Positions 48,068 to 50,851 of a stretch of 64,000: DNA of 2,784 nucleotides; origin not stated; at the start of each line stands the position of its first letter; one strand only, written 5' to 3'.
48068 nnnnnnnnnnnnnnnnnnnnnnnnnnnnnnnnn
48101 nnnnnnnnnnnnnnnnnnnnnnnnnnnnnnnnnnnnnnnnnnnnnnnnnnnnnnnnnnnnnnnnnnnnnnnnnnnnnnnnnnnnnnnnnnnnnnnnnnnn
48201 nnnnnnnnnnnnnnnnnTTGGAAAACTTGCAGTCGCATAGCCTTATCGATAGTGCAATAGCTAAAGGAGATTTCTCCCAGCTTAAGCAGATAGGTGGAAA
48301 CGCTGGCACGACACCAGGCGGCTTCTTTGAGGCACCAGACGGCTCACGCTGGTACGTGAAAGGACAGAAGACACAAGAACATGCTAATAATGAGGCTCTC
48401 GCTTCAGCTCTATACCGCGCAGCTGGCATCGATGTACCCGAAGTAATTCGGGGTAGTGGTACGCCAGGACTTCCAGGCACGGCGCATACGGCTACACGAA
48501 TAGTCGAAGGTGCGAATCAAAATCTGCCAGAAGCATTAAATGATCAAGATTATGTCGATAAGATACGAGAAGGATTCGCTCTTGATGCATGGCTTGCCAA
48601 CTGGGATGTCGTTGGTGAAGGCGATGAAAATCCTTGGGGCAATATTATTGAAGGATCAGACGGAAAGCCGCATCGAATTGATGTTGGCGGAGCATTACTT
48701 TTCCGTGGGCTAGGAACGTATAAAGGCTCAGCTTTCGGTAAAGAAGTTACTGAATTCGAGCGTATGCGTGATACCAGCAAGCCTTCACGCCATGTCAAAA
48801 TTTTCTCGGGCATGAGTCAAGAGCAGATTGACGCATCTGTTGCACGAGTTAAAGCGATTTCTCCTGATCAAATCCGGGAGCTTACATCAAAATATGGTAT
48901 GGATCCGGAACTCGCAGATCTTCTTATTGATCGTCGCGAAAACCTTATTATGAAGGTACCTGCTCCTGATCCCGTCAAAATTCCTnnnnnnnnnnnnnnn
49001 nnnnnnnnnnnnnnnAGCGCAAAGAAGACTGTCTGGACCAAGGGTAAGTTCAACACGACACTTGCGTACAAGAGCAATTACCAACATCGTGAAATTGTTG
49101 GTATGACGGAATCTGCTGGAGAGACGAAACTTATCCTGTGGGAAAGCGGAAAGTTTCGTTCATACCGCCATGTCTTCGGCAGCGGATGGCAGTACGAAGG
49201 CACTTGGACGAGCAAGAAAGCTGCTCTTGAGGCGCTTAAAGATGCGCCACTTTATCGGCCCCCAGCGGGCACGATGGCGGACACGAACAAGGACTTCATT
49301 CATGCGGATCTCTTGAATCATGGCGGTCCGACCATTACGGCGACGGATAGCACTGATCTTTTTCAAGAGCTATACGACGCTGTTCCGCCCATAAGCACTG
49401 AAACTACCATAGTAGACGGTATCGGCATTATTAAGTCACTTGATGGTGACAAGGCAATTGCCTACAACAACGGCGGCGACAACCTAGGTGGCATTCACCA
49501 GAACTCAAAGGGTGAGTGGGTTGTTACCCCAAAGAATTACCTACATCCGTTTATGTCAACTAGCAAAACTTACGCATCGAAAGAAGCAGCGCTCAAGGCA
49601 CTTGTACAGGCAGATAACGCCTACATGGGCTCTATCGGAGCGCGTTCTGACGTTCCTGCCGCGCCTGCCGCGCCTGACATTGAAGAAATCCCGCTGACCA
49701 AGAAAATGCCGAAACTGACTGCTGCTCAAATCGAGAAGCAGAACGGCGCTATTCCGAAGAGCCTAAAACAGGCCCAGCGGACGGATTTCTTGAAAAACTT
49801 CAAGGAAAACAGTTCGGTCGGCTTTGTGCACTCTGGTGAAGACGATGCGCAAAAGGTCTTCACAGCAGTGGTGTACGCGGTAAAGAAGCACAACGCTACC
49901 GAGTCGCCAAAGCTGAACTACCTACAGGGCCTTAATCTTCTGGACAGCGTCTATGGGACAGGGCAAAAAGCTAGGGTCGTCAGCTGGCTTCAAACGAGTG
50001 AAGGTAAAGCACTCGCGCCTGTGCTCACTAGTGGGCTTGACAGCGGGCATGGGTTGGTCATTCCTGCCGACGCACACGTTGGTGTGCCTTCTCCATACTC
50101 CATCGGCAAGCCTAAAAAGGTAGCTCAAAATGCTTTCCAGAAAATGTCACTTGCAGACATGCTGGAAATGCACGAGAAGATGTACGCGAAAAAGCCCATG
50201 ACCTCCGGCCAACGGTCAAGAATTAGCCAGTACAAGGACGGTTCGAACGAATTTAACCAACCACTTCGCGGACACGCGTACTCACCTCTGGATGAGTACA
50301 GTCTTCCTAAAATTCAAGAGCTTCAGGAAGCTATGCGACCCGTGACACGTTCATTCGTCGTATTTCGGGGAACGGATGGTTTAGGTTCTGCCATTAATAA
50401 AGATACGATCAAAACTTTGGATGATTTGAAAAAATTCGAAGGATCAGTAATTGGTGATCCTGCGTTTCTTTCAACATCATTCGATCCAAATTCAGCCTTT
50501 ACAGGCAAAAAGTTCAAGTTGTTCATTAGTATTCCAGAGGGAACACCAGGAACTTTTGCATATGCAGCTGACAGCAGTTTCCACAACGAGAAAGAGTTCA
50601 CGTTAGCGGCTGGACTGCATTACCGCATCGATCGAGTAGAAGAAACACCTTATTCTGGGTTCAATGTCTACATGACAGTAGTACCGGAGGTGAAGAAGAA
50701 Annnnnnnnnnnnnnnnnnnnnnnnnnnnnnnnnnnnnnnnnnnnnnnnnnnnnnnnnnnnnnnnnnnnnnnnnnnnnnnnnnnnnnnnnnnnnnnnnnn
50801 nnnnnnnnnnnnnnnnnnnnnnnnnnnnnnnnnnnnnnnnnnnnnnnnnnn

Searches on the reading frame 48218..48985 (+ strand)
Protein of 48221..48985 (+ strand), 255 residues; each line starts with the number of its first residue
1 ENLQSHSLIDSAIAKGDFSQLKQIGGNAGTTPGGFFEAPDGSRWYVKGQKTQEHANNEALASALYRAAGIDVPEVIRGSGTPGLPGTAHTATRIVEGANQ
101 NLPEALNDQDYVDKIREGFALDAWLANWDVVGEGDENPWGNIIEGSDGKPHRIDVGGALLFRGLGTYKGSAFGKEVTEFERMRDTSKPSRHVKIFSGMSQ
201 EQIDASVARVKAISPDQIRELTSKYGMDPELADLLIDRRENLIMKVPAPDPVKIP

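Call 16: search_protein_families(library=pfam, proteins=[window:48218-48961:+], max_evalue=10)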
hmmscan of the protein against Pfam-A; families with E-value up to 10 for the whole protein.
seq(248 aa): 2 families
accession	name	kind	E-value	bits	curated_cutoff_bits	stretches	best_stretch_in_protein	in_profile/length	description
PF07804.18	HipA_C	-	0.069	13.2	30.5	1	40-76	18-55/213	HipA-like C-terminal domain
PF20613.4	HipA_2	-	0.3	10.7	27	1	38-76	19-58/240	HipA-like kinase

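Call 18: find_homologous_proteins(query=window:48218-48961:+)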
Query seq(248 aa) (248 aa): 5 proteins with E <= 0.001 among 1173 candidates.
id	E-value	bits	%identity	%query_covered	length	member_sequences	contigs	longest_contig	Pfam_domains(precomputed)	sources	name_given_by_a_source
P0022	9.7e-73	263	53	95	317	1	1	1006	-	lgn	-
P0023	8.0e-48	181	55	62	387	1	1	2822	PF03496.21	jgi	jgi:ADP-ribosyltransferase exoenzyme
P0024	1.1e-29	122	55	47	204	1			-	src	-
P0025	3.9e-21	94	37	83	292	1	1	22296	-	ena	-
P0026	2.7e-18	85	33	88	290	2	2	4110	-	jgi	jgi:hypothetical protein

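Call 25: search_solved_structures(query=A1, max_evalue=10, show_alignments=3)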
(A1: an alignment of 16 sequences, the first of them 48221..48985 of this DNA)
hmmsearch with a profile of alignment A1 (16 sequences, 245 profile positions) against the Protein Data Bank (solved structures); distinct sequences matched with E-value up to 10: 2.
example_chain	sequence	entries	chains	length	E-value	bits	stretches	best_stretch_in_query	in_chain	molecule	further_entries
1l0q_A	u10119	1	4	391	2.2e-06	30.5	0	6-49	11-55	Surface layer protein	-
9zem_A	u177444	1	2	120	0.69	12.5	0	182-215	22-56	HeliScrew4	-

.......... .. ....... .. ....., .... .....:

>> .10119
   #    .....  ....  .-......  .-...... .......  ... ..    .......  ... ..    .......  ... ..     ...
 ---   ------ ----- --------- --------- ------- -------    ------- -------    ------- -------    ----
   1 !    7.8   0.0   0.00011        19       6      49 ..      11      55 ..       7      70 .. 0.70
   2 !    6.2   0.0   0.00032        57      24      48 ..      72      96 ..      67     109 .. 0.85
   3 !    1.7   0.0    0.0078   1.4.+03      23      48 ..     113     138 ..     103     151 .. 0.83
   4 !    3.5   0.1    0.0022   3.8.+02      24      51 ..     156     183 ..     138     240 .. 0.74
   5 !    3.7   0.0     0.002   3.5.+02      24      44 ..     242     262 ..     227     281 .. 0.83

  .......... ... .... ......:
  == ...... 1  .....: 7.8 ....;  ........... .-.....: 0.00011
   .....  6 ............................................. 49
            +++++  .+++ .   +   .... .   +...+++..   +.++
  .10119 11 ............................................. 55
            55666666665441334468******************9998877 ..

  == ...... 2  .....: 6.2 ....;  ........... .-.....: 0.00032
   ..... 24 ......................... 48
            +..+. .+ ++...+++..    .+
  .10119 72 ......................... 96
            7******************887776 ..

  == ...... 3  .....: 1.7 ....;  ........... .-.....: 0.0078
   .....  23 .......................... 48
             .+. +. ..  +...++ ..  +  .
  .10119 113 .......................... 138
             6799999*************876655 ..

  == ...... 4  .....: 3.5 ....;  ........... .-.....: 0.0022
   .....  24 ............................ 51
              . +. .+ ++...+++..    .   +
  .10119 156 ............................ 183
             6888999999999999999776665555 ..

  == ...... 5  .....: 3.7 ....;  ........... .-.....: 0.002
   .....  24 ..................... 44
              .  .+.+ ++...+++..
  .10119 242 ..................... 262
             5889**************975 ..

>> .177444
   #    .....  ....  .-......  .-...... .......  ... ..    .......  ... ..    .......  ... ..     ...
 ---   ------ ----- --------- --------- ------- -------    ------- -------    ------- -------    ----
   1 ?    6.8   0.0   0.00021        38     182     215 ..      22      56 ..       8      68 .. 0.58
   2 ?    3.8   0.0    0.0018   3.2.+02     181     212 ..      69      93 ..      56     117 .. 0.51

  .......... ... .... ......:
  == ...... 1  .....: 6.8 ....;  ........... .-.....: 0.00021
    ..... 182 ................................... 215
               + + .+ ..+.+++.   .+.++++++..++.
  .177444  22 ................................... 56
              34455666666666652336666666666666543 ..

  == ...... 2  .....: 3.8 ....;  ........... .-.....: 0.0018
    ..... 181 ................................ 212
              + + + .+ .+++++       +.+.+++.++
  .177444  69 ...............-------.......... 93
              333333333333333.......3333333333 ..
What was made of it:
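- On Protein-kinase-like superfamily (HipA / PI4K-II / CtkA-like branch): The profile search against PDB sequences gave nothing meaningful (call 25).
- Tried and rejected: The only hit was a spurious repeat-motif match to an S-layer protein (call 25).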

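Call 26: search_protein_representatives(protein=window:48221-48985:+)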
Query: 255 residues. Proteins with E-value up to 0.001 (for the whole library): 4289; up to 1e-10: 2901; up to 1e-30: 522. The best 150 are listed.
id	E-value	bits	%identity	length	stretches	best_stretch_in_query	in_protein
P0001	2.0e-166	568.2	100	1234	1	1-255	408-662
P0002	4.9e-116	403.1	74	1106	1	10-255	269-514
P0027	6.4e-103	360.1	38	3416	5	12-207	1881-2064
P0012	7.7e-96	336.9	63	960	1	11-253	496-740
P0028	1.0e-93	330.0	61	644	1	12-252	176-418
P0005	2.9e-85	302.3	59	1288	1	9-250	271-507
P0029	3.6e-81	288.9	42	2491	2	17-235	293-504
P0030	1.1e-79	283.9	42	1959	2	17-233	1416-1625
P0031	1.1e-77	277.5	37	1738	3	20-228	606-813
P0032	1.5e-76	273.8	56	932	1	12-252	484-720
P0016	1.2e-75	270.7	55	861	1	12-247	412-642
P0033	8.9e-75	267.9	53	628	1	6-246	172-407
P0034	1.4e-74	267.3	43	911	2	22-228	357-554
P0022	2.7e-73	263.0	54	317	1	10-245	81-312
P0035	2.7e-72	259.8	40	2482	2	18-242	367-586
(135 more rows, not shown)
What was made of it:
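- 48221..48985 (+): Protein-kinase-like domain (aa 418-672); conserved K464, E475, N544-W545-D546, N558, D571-x-G573-G574. 4289 cluster representatives (call 26).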

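Call 28: predict_structure(alignment_id=A1)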
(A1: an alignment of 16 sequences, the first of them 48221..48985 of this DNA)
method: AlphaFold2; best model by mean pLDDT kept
length: 255 residues; sequences in the alignment: 16
mean_pLDDT: 90.3   pTM: 0.88
mean pLDDT of the five models: 90.3, 89.5, 89.5, 89.0, 88.9
residues with pLDDT >= 90: 189; 70-90: 44; 50-70: 16; < 50: 6
segments of 3 or more residues with pLDDT < 50: 1-6
pLDDT, mean of each block of 10 residues (from residue 1): 52 93 93 95 95 97 98 97 96 93 90 96 94 63 94 92 86 94 84 91 96 98 97 98 86 70
secondary structure, 60 per line:
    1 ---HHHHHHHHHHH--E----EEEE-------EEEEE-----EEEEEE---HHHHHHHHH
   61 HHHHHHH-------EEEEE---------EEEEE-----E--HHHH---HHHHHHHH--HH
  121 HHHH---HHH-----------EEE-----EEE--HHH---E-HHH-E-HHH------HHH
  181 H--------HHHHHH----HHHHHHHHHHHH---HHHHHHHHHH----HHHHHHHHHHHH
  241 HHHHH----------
elements in order: H4-14 E22-25 E33-37 E43-48 H52-67 E75-79 E89-93 H102-105 H109-116 H119-124 E142-144 E150-152 H178-181 H190-195 H200-211 H215-224 H229-245
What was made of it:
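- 48221..48985 (+): AlphaFold2 pLDDT 90.3 (call 28).
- On Protein-kinase-like superfamily (HipA / PI4K-II / CtkA-like branch): The model has pLDDT 90.3 (call 28).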

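Call 69: search_protein_families(library=pfam, alignment_id=A3, max_evalue=0.001)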
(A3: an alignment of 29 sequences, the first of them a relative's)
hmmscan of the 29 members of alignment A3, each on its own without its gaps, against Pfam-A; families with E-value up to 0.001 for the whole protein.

A. member 1, P0027 (3416 aa): 4 families
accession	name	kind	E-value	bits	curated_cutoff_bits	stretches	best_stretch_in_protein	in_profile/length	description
PF03496.20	ADPrib_exo_Tox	-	8.8e-24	84.4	23.4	0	386-545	17-179/196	ADP-ribosyltransferase exoenzyme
PF07804.18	HipA_C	-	1.7e-18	67.5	30.5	0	1903-1960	8-71/213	HipA-like C-terminal domain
PF01636.29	APH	-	1.4e-17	64.7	23.2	1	2976-3056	8-95/239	Phosphotransferase enzyme family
PF20613.4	HipA_2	-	6.5e-12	45.7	27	0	113-161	11-60/240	HipA-like kinase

B. families by the number of members that match (of 29 scanned): 18 families
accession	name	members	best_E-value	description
PF03496.20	ADPrib_exo_Tox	20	1.5e-50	ADP-ribosyltransferase exoenzyme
PF04233.19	Phage_Mu_F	9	3.6e-19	Phage Mu protein F like protein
PF13563.12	2_5_RNA_ligase2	6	3.1e-11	2'-5' RNA ligase superfamily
PF07804.18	HipA_C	5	1.7e-18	HipA-like C-terminal domain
PF00293.34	NUDIX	5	5.3e-17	NUDIX domain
PF20613.4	HipA_2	3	6.5e-12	HipA-like kinase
PF06152.16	Phage_min_cap2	2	4e-56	Phage minor capsid protein 2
PF18823.6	InPase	1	1.1e-50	Inorganic Pyrophosphatase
PF22596.2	Scabin-like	1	7.2e-25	Scabin-like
PF01636.29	APH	1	1.4e-17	Phosphotransferase enzyme family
PF23855.1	DUF7218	1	2.8e-09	Family of unknown function (DUF7218)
PF07357.16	DRAT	1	1.9e-05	Dinitrogenase reductase ADP-ribosyltransferase (DRAT)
PF14815.12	NUDIX_4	1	3e-05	NUDIX domain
PF00454.33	PI3_PI4_kinase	1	8e-05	Phosphatidylinositol 3- and 4-kinase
PF12949.13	HeH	1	0.00011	HeH/LEM domain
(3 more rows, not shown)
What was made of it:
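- Of 29 sampled proteins with the kinase-like domain, 20 have ART, 9 MuF, 6 2H and 5 NUDIX (call 69).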

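Call 79: fold_search(model_id=the predicted structure, library=viral)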
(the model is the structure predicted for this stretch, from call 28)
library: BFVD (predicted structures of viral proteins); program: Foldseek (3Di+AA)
matches with E <= 10: 579; with E <= 0.001: 48
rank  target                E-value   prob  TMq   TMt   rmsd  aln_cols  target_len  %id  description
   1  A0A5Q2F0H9            1.1e-18  1.00  0.76  0.26   2.5       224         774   35  Uncharacterized protein [Gordonia phage Sixama]
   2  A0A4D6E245            3.9e-16  1.00  0.77  0.14   2.4       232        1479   32  Uncharacterized protein [Gordonia phage GodonK]
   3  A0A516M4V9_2          1.1e-15  1.00  0.76  0.19   2.5       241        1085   27  (no name in the UniProt tables at hand)
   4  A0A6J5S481            1.6e-15  1.00  0.72  0.17   3.2       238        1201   28  Phage portal protein, HK97 [uncultured Caudovirales phage]
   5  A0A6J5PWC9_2          3.5e-13  1.00  0.64  0.15   5.7       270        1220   26  ADP ribosyltransferase [uncultured Caudovirales phage]
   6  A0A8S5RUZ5            6.1e-11  1.00  0.68  0.23   3.2       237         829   24  (no name in the UniProt tables at hand)
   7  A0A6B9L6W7            5.9e-08  1.00  0.61  0.13   8.9       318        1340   17  ADP-ribosyltransferase [Mycobacterium phage Onyinye]
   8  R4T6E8                6.3e-07  1.00  0.61  0.16   7.0       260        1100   15  Uncharacterized protein [Haloarcula hispanica tailed virus 1]
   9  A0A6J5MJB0            9.4e-07  1.00  0.48  0.23   8.1       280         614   15  Phosphatidylinositol 3-/4-kinase, catalytic domain containing protein [uncultured Caudovirales phage]
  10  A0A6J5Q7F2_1          2.8e-06  1.00  0.39  0.14   4.2       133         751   26  Nudix_Hydrolase domain containing protein [uncultured Caudovirales phage]
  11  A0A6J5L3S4            7.2e-06  1.00  0.51  0.29   7.2       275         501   14  Nudix_Hydrolase domain containing protein [uncultured Caudovirales phage]
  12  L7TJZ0                1.8e-05  1.00  0.44  0.26   7.4       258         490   15  PI3K/PI4K catalytic domain-containing protein [Halorubrum sodomense tailed virus 2]
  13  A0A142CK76            3.0e-05  1.00  0.48  0.23   7.2       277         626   13  (no name in the UniProt tables at hand)
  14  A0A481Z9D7            4.7e-05  1.00  0.34  0.18  14.8       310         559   15  Putative serine/threonine protein kinase [Pithovirus LCPAC304]
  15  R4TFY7                5.3e-05  1.00  0.37  0.37  14.9       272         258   11  (no name in the UniProt tables at hand)
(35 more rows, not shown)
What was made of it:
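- Closest known: Large ART genes annotated in actinophage capsid modules. Same: The BFVD search lists the kinase-like fold in the Onyinye 'ADP-ribosyltransferase' (call 79).
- BFVD hits to the kinase domain include a portal fusion and 'head morphogenesis' proteins (call 79).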

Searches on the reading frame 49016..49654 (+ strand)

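Call 16: search_protein_families(library=pfam, proteins=[window:49016-49654:+], max_evalue=10)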
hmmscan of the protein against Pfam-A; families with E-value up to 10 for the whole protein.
seq(213 aa): 1 family
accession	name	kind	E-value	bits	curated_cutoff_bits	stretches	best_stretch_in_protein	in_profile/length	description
PF25763.1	Aurora-A_bind_CEP192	-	0.065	14.2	23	0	160-190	5-34/68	CEP192 Aurora A binding region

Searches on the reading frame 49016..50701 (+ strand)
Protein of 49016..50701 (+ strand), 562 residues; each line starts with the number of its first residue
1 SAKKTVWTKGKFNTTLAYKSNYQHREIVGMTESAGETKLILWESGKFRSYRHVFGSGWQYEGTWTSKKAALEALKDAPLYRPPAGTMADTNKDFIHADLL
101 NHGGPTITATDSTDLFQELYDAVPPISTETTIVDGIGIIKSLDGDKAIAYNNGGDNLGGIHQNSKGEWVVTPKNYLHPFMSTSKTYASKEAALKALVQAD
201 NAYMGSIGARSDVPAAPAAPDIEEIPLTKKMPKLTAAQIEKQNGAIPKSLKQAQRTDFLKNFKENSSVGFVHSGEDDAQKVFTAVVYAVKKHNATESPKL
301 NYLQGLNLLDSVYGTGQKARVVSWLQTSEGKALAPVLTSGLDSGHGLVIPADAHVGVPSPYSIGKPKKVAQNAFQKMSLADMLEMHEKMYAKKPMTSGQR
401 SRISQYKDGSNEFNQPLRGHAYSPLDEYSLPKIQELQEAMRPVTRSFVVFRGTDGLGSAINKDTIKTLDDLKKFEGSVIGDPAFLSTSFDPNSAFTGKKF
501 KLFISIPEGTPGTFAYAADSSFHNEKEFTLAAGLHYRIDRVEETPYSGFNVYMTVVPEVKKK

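Call 55: predict_structure(alignment_id=A2)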
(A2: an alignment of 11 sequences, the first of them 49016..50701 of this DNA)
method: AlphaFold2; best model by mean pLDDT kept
length: 562 residues; sequences in the alignment: 11
mean_pLDDT: 72.6   pTM: 0.44
mean pLDDT of the five models: 72.6, 66.9, 65.3, 61.5, 56.3
residues with pLDDT >= 90: 55; 70-90: 329; 50-70: 99; < 50: 79
segments of 3 or more residues with pLDDT < 50: 111-145, 208-234, 340-346, 518-523
pLDDT, mean of each block of 10 residues (from residue 1): 76 63 83 82 81 70 79 82 83 81 80 35 29 34 51 62 77 71 78 79 57 31 28 49 77 90 76 78 87 86 89 80 71 59 46 72 83 73 83 85 85 81 71 91 91 77 80 78 87 71 92 67 69 88 79 83 44
secondary structure, 60 per line:
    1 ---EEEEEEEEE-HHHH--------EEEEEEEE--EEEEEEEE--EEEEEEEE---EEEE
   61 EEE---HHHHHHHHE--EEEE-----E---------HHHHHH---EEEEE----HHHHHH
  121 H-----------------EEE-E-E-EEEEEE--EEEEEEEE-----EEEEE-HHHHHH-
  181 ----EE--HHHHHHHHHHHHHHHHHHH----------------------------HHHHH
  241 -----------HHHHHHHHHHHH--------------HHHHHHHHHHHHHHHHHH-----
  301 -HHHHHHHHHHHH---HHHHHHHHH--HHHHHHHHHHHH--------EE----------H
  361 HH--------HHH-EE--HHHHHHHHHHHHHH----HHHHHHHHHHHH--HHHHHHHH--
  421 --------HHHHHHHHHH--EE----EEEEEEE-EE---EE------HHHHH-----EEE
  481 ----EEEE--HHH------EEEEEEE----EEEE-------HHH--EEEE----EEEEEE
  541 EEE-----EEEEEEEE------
elements in order: E4-12 H14-17 E26-33 E36-43 E46-53 E57-63 H67-74 E78-81 H97-102 E106-110 H115-121 E139-141 E147-152 E155-162 E168-172 H174-179 H189-207 H236-240 H252-263 H278-295 H302-313 H317-325 H328-339 H379-392 H397-408 H411-418 H429-438 E447-453 H468-472 E478-480 E485-488 E500-506 E511-514 E527-530 E535-543 E549-556
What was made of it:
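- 49016..49294 (+): Small beta-rich repeat domain 2 ('WTK' domain, aa 683-775). Modelled as a beta-sheet domain with pLDDT about 63-83 per ten-residue block (call 55).
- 49670..50179 (+): Conserved helical pre-ART region (aa 901-1070; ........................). Helical in the model (call 55).
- On R-S-E mono-ADP-ribosyltransferases (Pfam PF03496 ADPrib_exo_Tox; Vip2/iota/C3/Alt): The model's mean pLDDT is 72.6 (call 55).
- The ART model has only moderate confidence (mean pLDDT 72.6 over aa 683-1244, call 55).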

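Call 58: fold_search(model_id=the predicted structure, library=pdb)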
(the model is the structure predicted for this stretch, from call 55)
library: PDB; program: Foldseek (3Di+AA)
matches with E <= 10: 407; with E <= 0.001: 129
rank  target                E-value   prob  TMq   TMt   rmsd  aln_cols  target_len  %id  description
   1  7yvq_H                1.0e-10  1.00  0.28  0.37   4.7       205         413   22  Complex structure of Clostridioides difficile binary toxin folded CDTa-bound CDTb-pore (short). (released 2022-10-26)
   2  9mdj_Z                1.1e-10  1.00  0.28  0.38   4.6       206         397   22  Clostridioides difficile Transferase B Component Dimer in Complex with the A Component (released 2025-07-16)
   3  5urp                  1.2e-10  1.00  0.28  0.73   3.6       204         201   20  Plx2a, an ADP-ribosyltransferase toxin from Paenibacillus larvae (released 2017-12-20)
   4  1qs2                  1.5e-10  1.00  0.27  0.37   4.7       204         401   24  CRYSTAL STRUCTURE OF VIP2 WITH NAD (released 1999-12-29)
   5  1gze_C                1.8e-10  1.00  0.29  0.70   4.4       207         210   17  Structure of the Clostridium botulinum C3 exoenzyme (L177C mutant) (released 2002-08-29)
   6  6x6x_B                4.5e-10  1.00  0.27  0.35   4.8       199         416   21  Crystal structure of enzymatic binary toxin component from Clostridium difficile in complex with (released 2021-07-28)
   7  2c89_B                5.3e-10  1.00  0.29  0.73   4.1       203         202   17  Structure of the wild-type C3bot1 Exoenzyme (Free state, crystal form I) (released 2007-02-27)
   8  2c89_D                5.6e-10  1.00  0.28  0.71   4.5       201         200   18  Structure of the wild-type C3bot1 Exoenzyme (Free state, crystal form I) (released 2007-02-27)
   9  2wn5                  5.6e-10  1.00  0.28  0.38   4.4       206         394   22  Structural Basis for Substrate Recognition in the Enzymatic Component of ADP-ribosyltransferase Toxin CDTa from Clostrid (released 2009-08-18)
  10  3bw8_A                6.6e-10  1.00  0.27  0.68   5.1       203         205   18  Crystal structure of the Clostridium limosum C3 exoenzyme (released 2008-04-01)
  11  2c8c_B                7.4e-10  1.00  0.29  0.72   4.0       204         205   17  Structure of the ARTT motif Q212A mutant C3bot1 Exoenzyme (NAD-bound state, crystal form I) (released 2007-02-27)
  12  1qs1_A                7.8e-10  1.00  0.27  0.36   4.7       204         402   24  CRYSTAL STRUCTURE OF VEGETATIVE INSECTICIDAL PROTEIN2 (VIP2) (released 1999-12-29)
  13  4h0v_A                7.8e-10  1.00  0.26  0.34   5.0       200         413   20  Crystal structure of NAD+-Ia(E378S)-actin complex (released 2013-02-20)
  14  2wn7                  8.7e-10  1.00  0.27  0.37   4.6       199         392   22  Structural Basis for Substrate Recognition in the Enzymatic Component of ADP-ribosyltransferase Toxin CDTa from Clostrid (released 2009-08-18)
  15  4h03_A                9.2e-10  1.00  0.26  0.34   5.0       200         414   21  Crystal structure of NAD+-Ia-actin complex (released 2013-02-20)
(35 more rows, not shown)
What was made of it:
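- On R-S-E mono-ADP-ribosyltransferases (Pfam PF03496 ADPrib_exo_Tox; Vip2/iota/C3/Alt): Foldseek of the AlphaFold2 model against the PDB gives CDTa at E 1e-10, Plx2A at TMt 0.73 and C3bot at TMt 0.70-0.73 over about 200 residues, probability 1.00 (call 58).
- Predicted fold matches C3, Plx2A, Vip2 and CDTa (call 58).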

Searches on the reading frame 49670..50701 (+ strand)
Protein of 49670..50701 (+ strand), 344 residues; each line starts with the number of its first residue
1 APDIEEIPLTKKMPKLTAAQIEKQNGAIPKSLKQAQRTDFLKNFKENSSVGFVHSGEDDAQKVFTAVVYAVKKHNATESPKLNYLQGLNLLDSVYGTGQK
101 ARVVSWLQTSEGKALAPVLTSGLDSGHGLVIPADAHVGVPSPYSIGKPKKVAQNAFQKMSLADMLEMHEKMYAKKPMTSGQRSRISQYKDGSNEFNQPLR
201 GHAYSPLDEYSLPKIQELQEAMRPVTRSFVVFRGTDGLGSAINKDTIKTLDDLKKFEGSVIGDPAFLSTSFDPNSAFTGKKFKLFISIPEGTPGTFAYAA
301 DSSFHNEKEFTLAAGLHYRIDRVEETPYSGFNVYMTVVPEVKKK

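Call 64: search_dna_similar(query=window:49670-50701:+, collection=phages, mode=protein, max_evalue=0.01, max_rows=40)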
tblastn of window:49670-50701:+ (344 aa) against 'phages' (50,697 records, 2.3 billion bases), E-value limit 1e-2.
No match.
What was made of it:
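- Closest known: Large ART genes annotated in actinophage capsid modules. Different: The ART domains are too diverged for tblastn: the pre-ART plus ART region has no hit in 50,697 phage genomes at E <= 0.01 (call 64).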
